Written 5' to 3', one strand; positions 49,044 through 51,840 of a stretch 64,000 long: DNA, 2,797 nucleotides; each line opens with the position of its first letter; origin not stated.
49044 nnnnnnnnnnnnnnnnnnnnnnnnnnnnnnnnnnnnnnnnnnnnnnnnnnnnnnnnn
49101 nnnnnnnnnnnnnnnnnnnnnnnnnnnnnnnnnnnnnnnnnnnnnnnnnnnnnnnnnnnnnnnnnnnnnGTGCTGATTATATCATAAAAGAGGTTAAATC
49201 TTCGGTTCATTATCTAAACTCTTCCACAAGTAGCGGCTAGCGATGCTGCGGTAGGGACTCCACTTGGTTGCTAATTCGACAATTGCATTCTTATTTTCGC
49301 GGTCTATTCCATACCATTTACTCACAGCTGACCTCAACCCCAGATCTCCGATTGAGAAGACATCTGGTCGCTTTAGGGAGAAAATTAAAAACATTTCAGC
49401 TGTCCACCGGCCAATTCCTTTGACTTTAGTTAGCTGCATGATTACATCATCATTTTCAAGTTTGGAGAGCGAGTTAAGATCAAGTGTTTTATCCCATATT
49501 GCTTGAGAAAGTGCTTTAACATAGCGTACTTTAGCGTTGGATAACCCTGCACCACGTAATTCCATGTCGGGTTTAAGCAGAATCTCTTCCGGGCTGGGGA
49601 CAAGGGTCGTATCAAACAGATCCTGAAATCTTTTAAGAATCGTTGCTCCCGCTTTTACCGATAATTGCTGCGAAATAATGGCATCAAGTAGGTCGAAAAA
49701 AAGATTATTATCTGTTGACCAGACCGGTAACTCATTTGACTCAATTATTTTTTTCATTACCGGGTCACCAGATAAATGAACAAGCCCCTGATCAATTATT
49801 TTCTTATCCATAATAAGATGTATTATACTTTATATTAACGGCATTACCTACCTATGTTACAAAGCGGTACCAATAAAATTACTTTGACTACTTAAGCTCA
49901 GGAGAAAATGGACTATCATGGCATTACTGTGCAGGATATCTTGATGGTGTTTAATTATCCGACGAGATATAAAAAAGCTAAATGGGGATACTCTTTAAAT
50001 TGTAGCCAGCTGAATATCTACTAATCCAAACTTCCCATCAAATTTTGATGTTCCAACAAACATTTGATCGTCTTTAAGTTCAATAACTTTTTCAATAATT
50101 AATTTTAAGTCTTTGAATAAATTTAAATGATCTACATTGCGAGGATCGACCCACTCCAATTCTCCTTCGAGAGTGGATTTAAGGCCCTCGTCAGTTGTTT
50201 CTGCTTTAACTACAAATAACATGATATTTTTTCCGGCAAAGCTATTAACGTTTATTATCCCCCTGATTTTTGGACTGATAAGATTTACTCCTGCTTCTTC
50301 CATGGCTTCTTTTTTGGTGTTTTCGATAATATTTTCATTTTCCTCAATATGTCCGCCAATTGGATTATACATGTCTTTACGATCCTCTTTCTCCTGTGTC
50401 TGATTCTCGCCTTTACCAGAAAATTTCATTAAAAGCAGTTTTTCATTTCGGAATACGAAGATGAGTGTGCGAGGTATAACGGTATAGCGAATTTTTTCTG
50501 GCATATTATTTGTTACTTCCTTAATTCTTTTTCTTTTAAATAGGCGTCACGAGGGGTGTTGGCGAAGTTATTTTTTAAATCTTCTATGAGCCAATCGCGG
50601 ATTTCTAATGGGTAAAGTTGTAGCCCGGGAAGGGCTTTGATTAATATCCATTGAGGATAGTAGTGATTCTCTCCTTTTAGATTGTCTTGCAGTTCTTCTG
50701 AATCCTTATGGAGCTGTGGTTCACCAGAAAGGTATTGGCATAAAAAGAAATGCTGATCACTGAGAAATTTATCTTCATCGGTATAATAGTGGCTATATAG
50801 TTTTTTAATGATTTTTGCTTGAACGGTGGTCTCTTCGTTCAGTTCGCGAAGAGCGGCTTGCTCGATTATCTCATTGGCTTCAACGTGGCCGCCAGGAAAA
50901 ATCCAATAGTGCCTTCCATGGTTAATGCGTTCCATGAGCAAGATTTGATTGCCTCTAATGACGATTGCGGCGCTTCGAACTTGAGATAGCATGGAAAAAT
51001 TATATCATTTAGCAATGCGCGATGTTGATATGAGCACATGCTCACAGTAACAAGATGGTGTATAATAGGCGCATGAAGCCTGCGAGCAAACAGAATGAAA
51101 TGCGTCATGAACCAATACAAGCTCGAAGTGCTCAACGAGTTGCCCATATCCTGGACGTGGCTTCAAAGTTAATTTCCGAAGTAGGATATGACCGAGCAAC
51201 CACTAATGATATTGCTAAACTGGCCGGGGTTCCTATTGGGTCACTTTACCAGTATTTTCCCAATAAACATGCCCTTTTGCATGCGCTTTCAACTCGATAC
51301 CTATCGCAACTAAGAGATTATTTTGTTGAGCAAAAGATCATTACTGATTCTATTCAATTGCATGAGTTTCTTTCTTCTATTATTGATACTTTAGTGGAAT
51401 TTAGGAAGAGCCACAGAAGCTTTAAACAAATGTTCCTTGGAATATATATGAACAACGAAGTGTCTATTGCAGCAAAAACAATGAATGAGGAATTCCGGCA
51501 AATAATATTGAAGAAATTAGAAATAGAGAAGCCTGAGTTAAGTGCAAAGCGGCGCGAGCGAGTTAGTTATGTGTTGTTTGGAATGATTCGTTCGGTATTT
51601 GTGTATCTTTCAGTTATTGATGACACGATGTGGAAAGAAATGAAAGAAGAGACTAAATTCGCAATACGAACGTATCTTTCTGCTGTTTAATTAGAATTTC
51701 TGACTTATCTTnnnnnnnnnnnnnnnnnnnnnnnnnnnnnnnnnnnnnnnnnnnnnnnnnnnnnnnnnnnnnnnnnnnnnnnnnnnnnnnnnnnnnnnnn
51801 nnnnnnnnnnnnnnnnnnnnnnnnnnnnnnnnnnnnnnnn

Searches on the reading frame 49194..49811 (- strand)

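Call 11: search_protein_families(library=pfam, proteins=[window:49194-49811:-], max_evalue=0.001)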
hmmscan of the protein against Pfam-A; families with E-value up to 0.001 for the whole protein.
window:49194-49811:- (205 aa): 1 family
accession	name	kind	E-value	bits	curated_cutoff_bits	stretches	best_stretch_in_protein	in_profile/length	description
PF00730.31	HhH-GPD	-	1.6e-15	57.8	26.2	1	44-184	3-105/108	HhH-GPD superfamily base excision DNA repair protein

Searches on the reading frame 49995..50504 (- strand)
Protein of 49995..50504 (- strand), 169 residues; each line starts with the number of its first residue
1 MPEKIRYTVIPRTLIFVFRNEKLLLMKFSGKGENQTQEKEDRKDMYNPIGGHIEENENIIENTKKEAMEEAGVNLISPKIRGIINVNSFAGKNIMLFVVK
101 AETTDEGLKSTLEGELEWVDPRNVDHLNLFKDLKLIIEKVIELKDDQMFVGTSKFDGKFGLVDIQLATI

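Call 24: search_protein_families(library=pfam, proteins=[window:49995-50504:-], max_evalue=0.001)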
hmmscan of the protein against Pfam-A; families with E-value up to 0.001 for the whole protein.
window:49995-50504:- (169 aa): 1 family
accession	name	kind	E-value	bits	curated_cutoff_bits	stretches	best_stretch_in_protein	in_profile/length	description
PF00293.34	NUDIX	-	1.4e-06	28.8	21.1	1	13-128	6-122/134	NUDIX domain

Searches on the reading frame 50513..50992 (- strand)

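Call 24: search_protein_families(library=pfam, proteins=[window:50513-50992:-], max_evalue=0.001)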
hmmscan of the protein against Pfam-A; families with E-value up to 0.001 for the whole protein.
window:50513-50992:- (159 aa): 2 families
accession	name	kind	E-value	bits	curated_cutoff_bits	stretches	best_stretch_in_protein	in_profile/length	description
PF00293.34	NUDIX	-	1.9e-19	70.5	21.1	1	6-108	4-106/134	NUDIX domain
PF14815.12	NUDIX_4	-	0.00092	19.4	35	0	9-72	3-67/113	NUDIX domain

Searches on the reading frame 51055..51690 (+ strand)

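Call 24: search_protein_families(library=pfam, proteins=[window:51055-51690:+], max_evalue=0.001)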
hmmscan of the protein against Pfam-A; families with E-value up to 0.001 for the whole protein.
window:51055-51690:+ (211 aa): 2 families
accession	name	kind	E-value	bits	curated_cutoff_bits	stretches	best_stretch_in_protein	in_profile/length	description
PF00440.29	TetR_N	-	1.7e-16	60.1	24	1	32-78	1-47/47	Bacterial regulatory proteins, tetR family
PF17918.6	TetR_C_15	-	1.5e-08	35.7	26.8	1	102-208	2-108/108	Tetracyclin repressor-like, C-terminal domain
